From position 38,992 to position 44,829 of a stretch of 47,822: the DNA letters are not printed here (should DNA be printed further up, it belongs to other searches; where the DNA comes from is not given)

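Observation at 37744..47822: Non-canonical Druantia/DISARM-like operon: two unknown proteins + 1845-aa helicase-DUF1998 fusion + Cas4-type nuclease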

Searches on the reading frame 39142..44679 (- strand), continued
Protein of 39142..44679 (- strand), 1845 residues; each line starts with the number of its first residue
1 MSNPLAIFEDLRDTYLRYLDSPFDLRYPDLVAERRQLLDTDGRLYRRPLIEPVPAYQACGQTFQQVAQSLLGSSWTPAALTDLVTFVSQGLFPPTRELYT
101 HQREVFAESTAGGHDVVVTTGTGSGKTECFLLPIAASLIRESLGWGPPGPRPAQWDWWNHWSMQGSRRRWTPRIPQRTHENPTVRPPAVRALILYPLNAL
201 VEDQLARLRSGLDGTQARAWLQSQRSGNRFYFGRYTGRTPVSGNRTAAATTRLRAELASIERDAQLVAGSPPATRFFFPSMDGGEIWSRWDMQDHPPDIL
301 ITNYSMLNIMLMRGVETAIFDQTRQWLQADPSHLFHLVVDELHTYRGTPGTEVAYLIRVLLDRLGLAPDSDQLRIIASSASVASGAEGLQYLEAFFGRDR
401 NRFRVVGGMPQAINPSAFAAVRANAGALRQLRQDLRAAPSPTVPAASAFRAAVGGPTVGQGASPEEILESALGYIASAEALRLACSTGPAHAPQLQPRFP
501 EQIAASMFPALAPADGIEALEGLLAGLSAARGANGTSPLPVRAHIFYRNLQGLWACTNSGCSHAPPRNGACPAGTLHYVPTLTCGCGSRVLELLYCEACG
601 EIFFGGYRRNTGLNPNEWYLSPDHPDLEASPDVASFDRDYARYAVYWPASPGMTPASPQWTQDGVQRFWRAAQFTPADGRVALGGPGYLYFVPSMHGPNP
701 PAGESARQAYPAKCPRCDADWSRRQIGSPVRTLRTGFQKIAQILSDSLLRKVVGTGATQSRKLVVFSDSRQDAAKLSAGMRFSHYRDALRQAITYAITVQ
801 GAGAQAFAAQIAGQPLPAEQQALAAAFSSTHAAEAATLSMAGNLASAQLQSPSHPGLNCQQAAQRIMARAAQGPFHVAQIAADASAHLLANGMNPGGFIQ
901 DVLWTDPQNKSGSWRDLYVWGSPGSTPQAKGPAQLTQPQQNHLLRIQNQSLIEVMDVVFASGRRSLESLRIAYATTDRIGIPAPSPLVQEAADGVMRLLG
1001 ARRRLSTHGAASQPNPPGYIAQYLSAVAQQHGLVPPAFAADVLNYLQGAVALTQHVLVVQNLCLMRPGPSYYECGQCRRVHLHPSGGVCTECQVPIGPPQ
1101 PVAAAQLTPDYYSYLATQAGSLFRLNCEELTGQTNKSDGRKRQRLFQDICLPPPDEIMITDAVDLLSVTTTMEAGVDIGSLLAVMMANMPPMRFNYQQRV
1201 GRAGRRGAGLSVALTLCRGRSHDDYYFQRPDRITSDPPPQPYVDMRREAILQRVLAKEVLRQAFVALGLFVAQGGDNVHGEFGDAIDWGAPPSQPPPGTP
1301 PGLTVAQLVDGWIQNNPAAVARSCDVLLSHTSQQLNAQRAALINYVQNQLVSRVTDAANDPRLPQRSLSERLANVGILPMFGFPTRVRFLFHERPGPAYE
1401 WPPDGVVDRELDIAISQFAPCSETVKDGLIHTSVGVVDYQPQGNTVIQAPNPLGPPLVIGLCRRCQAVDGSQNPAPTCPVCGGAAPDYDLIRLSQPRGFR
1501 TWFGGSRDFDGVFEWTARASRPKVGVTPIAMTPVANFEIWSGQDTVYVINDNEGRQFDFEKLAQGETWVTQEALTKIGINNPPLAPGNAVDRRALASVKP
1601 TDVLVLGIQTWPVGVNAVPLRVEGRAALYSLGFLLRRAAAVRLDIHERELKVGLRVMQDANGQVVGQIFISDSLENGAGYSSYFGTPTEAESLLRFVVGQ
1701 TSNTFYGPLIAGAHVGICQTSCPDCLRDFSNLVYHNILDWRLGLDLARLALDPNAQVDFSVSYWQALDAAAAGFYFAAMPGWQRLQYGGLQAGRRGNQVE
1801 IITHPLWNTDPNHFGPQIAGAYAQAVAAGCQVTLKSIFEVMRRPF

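Call 68: search_protein_families(library=pfam, proteins=[L001:4926-6131:+, L001:6128-6940:+, L081:3247-4815:+, L013:15376-16695:+, L013:16728-17102:+, L039:5012-6274:+, L011:242-1240:+, L024:6295-7122:+], max_evalue=0.001)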
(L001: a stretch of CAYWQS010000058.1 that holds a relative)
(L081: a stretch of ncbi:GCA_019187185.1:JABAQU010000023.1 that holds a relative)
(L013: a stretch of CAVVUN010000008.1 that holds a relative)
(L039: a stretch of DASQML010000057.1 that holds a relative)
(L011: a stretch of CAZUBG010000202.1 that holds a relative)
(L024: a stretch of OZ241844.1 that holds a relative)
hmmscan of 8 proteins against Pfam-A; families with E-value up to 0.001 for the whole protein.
L001:4926-6131:+ (401 aa): 1 family
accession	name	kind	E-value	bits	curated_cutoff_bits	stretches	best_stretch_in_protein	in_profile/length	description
PF00145.23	DNA_methylase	-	1.4e-48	166.4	22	1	9-391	4-322/324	C-5 cytosine-specific DNA methylase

L001:6128-6940:+ (270 aa): 1 family
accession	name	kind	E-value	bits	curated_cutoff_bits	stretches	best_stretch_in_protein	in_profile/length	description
PF00730.31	HhH-GPD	-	7.7e-10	39.5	26.2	1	46-172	3-91/108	HhH-GPD superfamily base excision DNA repair protein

L081:3247-4815:+ (522 aa): 5 families
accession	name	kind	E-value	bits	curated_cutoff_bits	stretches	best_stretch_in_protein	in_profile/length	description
PF04851.21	ResIII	-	4e-37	128.1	22.5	1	174-362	2-163/164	Type III restriction enzyme, res subunit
PF18766.7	SWI2_SNF2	-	2.3e-17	63.8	26.7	1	180-398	2-194/221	SWI2/SNF2 ATPase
PF00270.35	DEAD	-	1.7e-10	41.3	26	1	178-363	2-162/167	DEAD/DEAH box helicase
PF04313.20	HSDR_N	-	2.1e-06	28.2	25.1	1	47-118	125-196/198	Type I restriction enzyme R protein N terminus (HSDR_N)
PF00176.29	SNF2-rel_dom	-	0.00056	19.5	24.9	1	195-337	17-136/290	SNF2-related domain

L013:15376-16695:+ (439 aa): 1 family
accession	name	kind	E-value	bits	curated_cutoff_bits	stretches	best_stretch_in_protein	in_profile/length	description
PF00145.23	DNA_methylase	-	8.2e-53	180.4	22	1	65-419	4-323/324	C-5 cytosine-specific DNA methylase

L013:16728-17102:+ (124 aa): 1 family
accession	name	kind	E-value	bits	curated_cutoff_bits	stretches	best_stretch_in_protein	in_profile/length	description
PF03852.21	Vsr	-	1.1e-27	96.1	27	1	1-59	13-71/74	DNA mismatch endonuclease Vsr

L039:5012-6274:+ (420 aa): 1 family
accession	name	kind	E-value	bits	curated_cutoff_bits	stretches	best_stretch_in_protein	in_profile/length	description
PF00145.23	DNA_methylase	-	2.9e-53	181.8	22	1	3-348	2-322/324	C-5 cytosine-specific DNA methylase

L011:242-1240:+ (332 aa): 1 family
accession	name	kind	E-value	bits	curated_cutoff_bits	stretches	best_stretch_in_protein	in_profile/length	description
PF00145.23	DNA_methylase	-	2.9e-50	172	22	1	5-323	3-323/324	C-5 cytosine-specific DNA methylase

L024:6295-7122:+ (275 aa): 1 family
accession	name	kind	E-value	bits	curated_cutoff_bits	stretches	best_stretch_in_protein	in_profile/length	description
PF00145.23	DNA_methylase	-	1.8e-31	110.2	22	1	1-258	108-320/324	C-5 cytosine-specific DNA methylase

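Call 70: find_encoding_contigs(protein=P0002, flank=10000, max_places=2)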
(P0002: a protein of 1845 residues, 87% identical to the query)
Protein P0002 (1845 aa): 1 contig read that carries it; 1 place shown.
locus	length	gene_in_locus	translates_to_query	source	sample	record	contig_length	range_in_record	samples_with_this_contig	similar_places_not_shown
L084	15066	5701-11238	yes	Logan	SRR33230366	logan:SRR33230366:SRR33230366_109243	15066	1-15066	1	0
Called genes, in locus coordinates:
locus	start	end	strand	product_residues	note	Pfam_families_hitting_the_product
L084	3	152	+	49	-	?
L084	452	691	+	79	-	-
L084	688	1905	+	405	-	PF00145:DNA_methylase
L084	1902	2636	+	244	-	PF00730:HhH-GPD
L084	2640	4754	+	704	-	-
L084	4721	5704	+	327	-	-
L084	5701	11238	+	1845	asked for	PF00270:DEAD, PF27116:YjiV_N, PF00271:Helicase_C (faint)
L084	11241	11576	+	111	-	-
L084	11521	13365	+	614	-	PF13289:SIR2_2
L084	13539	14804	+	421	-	-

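Call 71: find_encoding_contigs(protein=P0004, flank=10000, max_places=2)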
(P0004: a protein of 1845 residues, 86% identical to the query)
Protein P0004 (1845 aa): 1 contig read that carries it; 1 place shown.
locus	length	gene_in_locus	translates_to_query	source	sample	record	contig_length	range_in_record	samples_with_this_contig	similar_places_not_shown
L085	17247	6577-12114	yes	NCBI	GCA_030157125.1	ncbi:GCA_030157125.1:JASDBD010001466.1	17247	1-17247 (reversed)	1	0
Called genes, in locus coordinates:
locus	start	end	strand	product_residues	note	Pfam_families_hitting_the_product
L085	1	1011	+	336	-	?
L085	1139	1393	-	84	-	-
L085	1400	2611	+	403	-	PF00145:DNA_methylase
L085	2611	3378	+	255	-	PF00730:HhH-GPD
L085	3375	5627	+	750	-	-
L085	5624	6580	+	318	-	-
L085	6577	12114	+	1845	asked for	PF00270:DEAD, PF27116:YjiV_N, PF00271:Helicase_C (weak)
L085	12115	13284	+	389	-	PF12705:PDDEXK_1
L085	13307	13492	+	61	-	-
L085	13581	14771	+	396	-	-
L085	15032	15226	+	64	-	-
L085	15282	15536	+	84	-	-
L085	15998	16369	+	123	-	-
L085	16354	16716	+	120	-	PF07885:Ion_trans_2 (weak)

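Call 72: find_encoding_contigs(protein=P0008, flank=10000, max_places=2)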
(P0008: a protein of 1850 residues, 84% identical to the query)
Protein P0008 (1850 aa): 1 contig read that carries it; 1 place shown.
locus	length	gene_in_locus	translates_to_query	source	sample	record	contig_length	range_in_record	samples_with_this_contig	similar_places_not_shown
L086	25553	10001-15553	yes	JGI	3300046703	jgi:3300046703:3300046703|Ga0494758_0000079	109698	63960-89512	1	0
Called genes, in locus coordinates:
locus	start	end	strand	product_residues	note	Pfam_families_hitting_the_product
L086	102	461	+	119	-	-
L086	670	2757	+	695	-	PF28527:DUF8425, PF20720:nSTAND3, PF00004:AAA (faint), PF07728:AAA_5, PF28529:McrB_lid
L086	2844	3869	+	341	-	PF10117:McrBC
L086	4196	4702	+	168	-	-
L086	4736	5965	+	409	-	PF00145:DNA_methylase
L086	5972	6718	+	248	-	PF00730:HhH-GPD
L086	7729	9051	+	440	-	-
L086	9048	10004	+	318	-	-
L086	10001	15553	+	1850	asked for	PF00270:DEAD, PF27116:YjiV_N, PF00271:Helicase_C (faint)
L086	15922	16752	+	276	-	PF12705:PDDEXK_1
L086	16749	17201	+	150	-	-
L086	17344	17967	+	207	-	-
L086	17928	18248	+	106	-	-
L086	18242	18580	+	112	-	PF05717:TnpB_IS66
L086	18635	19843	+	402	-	PF13007:LZ_Tnp_IS66, PF13005:zf-IS66, PF03050:DDE_Tnp_IS66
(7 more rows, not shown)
